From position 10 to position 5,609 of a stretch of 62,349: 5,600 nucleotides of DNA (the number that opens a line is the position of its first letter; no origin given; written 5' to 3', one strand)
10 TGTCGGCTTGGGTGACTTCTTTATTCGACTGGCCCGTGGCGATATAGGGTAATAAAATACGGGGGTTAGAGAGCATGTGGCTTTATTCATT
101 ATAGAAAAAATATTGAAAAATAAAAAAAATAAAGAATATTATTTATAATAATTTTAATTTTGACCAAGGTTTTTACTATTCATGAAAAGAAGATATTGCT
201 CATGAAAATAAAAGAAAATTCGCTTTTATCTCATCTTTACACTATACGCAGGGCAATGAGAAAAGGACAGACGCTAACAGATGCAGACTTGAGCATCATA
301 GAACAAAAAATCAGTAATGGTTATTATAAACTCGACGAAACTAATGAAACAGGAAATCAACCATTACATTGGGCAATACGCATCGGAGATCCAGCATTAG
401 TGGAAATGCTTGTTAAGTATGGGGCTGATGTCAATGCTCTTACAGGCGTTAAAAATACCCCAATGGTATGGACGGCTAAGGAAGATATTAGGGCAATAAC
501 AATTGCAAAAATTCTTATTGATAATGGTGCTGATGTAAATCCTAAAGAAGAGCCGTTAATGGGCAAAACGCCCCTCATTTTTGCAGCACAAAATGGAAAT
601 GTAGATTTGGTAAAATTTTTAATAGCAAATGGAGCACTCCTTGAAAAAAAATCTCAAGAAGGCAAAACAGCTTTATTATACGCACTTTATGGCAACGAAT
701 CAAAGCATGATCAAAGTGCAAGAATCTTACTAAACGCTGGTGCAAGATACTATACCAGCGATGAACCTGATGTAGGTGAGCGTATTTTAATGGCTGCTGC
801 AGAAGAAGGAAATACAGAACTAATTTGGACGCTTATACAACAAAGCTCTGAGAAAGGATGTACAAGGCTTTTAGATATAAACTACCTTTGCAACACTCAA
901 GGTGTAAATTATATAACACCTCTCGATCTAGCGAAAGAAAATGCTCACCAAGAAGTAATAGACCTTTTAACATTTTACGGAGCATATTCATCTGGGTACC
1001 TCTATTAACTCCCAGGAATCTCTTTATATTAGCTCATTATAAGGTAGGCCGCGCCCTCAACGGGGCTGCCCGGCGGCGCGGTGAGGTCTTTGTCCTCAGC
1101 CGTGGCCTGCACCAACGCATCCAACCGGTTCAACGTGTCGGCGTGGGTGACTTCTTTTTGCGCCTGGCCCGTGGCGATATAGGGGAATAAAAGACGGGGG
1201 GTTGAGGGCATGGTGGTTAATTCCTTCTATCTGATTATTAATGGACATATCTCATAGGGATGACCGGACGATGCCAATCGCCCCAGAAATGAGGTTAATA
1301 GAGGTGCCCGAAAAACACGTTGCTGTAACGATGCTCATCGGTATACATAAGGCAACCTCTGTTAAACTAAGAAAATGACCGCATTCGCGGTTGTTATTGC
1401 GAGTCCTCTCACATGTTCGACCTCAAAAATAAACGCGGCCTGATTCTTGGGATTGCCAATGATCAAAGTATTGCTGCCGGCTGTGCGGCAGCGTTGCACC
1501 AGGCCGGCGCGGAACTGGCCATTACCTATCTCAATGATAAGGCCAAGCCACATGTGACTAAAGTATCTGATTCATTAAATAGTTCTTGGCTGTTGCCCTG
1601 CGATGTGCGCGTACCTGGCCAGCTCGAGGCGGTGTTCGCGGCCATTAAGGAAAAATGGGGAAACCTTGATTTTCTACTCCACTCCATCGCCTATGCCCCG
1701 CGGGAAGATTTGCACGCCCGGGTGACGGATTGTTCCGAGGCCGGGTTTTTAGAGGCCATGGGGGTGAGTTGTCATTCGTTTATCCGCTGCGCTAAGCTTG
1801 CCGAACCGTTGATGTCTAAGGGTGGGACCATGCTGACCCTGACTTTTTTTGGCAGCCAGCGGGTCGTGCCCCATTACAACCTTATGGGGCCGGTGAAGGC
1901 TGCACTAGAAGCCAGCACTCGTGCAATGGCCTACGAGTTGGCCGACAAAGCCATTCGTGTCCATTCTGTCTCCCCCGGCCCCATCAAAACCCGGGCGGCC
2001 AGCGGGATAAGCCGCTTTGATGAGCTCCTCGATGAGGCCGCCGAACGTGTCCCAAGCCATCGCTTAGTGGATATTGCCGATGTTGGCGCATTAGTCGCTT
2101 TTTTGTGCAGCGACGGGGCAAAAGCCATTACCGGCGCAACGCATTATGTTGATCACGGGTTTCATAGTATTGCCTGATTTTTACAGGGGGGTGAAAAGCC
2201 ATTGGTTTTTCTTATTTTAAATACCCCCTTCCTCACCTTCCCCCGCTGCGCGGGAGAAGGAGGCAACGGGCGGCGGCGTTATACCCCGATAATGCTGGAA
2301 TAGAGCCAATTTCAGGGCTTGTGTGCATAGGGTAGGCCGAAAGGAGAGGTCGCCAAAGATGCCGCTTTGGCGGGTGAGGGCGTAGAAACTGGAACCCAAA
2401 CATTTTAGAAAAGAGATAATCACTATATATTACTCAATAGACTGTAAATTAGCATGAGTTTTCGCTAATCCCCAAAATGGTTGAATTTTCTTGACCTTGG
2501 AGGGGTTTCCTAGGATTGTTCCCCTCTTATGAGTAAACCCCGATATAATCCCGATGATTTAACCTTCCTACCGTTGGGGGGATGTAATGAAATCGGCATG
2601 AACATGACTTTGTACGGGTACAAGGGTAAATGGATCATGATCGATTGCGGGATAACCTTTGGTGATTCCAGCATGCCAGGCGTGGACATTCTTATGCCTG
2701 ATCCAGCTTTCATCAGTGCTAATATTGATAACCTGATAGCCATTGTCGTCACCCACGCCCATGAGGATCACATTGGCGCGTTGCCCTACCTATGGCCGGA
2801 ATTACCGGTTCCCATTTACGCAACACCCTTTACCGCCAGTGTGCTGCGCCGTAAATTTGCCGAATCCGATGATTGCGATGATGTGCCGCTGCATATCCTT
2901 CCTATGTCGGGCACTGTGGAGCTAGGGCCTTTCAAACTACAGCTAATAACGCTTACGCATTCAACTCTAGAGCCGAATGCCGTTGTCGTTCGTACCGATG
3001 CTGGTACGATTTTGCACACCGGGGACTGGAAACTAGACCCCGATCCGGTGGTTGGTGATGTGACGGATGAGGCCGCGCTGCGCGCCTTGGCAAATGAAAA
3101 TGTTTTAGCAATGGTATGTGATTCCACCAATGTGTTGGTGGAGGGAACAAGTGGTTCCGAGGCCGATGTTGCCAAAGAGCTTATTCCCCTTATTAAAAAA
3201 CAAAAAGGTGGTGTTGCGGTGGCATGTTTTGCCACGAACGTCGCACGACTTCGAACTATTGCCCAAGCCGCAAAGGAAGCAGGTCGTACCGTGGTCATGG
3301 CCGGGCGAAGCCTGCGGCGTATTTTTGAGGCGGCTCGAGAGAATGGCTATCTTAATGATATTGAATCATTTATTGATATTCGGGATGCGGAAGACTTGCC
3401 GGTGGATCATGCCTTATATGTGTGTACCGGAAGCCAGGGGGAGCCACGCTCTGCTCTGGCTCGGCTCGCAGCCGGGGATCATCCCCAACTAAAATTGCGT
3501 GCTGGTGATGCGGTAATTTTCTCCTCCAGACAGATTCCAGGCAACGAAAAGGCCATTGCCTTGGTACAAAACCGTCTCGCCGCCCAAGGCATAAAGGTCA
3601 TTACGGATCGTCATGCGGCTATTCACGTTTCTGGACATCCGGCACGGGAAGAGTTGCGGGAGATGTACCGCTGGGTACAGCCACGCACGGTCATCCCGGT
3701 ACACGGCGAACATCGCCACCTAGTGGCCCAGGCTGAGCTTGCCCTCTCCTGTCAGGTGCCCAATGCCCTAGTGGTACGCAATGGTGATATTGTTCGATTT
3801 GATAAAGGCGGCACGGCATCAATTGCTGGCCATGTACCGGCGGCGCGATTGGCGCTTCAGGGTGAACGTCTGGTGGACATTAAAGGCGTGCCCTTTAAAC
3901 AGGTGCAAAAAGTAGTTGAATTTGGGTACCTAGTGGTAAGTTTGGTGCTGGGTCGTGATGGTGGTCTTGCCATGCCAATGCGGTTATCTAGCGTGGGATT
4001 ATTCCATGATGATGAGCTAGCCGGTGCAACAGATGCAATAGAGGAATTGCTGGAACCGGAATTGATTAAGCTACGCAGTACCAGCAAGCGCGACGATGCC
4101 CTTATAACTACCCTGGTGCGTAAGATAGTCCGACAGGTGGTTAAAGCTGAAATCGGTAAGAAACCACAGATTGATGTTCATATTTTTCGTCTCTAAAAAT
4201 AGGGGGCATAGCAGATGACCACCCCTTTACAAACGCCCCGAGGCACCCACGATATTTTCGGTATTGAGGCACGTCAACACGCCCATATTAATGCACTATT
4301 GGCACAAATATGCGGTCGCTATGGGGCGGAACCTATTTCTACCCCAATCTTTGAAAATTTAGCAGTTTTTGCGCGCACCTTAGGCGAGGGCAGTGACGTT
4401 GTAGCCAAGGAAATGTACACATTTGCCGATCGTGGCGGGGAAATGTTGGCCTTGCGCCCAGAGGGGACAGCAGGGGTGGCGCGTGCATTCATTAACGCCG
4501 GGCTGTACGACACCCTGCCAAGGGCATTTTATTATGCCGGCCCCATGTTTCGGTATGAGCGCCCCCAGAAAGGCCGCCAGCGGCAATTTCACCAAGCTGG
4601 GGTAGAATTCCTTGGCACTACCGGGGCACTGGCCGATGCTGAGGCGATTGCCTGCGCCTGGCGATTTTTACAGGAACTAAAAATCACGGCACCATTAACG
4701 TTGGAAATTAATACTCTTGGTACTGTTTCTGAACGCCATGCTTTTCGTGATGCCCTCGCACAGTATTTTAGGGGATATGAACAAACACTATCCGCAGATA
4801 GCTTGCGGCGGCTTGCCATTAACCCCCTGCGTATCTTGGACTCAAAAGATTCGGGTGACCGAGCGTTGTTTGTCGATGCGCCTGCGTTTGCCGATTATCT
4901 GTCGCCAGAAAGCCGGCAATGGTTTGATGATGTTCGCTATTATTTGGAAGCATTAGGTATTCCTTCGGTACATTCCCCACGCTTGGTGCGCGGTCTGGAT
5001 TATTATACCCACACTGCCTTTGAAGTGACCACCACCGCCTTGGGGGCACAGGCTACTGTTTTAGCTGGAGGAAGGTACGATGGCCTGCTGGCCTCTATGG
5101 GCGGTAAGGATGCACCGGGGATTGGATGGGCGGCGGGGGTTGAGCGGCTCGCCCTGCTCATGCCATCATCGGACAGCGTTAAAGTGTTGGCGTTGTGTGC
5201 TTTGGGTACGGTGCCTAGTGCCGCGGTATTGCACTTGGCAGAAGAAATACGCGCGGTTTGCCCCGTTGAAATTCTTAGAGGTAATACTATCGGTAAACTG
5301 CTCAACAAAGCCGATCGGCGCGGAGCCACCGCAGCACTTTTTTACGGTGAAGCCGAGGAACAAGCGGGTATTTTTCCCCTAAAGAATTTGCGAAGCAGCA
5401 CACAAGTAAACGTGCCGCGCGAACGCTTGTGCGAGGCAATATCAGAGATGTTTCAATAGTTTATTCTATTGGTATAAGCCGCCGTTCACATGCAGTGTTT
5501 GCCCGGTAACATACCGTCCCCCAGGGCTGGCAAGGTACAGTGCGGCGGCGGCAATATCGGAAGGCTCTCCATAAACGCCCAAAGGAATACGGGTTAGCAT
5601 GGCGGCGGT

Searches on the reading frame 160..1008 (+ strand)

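Call 13: search_protein_families(library=pfam, proteins=[window:160-1008:+], max_evalue=0.0001)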
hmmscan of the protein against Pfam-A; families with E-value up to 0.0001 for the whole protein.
window:160-1008:+ (282 aa): 6 families
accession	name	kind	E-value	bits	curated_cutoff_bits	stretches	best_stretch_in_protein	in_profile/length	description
PF12796.13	Ank_2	-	1.6e-28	99.5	27.3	2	115-199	12-88/90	Ankyrin repeats (3 copies)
PF00023.36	Ank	-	2.1e-27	94.1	21.1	2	65-94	2-31/33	Ankyrin repeat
PF13637.12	Ank_4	-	9.6e-20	70.7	22.7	1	115-155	12-50/50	Ankyrin repeats (many copies)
PF13606.12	Ank_3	-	9.8e-19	65.7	22.3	1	65-93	2-30/30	Ankyrin repeat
PF13857.12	Ank_5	-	3.8e-13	49.9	27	1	119-175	1-56/56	Ankyrin repeats (many copies)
PF23745.1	ANK_LRRK2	-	4.8e-05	23.7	27.5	0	55-124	21-88/130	LRRK2 ANK repeat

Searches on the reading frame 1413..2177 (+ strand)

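Call 13: search_protein_families(library=pfam, proteins=[window:1413-2177:+], max_evalue=0.0001)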
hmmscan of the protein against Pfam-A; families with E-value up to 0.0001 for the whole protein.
window:1413-2177:+ (254 aa): 2 families
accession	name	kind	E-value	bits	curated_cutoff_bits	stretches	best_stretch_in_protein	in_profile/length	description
PF13561.12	adh_short_C2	-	1.8e-85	286.7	27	1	13-251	1-236/236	Enoyl-(Acyl carrier protein) reductase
PF00106.31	adh_short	-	1.1e-18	67.8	26.6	1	16-199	8-190/195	short chain dehydrogenase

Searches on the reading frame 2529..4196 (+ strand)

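Call 13: search_protein_families(library=pfam, proteins=[window:2529-4196:+], max_evalue=0.0001)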
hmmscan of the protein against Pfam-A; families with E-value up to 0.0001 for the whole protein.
window:2529-4196:+ (555 aa): 5 families
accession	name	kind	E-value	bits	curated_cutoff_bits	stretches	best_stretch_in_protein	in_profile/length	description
PF22505.1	RNase_J_b_CASP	-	1.6e-38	131.8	27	1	227-350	2-126/126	Ribonuclease J, beta-CASP domain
PF00753.33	Lactamase_B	-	1.9e-15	57.8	22.7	1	25-177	7-160/196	Metallo-beta-lactamase superfamily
PF12706.13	Lactamase_B_2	-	1.8e-12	47.8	27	1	35-172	2-148/200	Beta-lactamase superfamily domain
PF07521.17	RMMBL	-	5.8e-12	45.9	21.6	1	355-405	2-52/63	Zn-dependent metallo-hydrolase RNA specificity domain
PF17770.6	RNase_J_C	-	2.3e-05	25.8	23.8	1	464-554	10-101/102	Ribonuclease J C-terminal domain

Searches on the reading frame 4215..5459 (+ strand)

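Call 13: search_protein_families(library=pfam, proteins=[window:4215-5459:+], max_evalue=0.0001)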
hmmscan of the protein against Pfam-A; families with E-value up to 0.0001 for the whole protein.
window:4215-5459:+ (414 aa): 3 families
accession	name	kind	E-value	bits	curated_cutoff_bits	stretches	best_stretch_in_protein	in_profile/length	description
PF13393.11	tRNA-synt_His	-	1.8e-35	123.1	25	1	10-312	1-308/308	Histidyl-tRNA synthetase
PF00587.30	tRNA-synt_2b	-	8.1e-14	52.5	29.3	1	68-296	1-146/179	tRNA synthetase class II core domain (G, H, P, S and T)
PF03129.25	HGTP_anticodon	-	6e-06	26.8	21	1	338-411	18-93/94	Anticodon binding domain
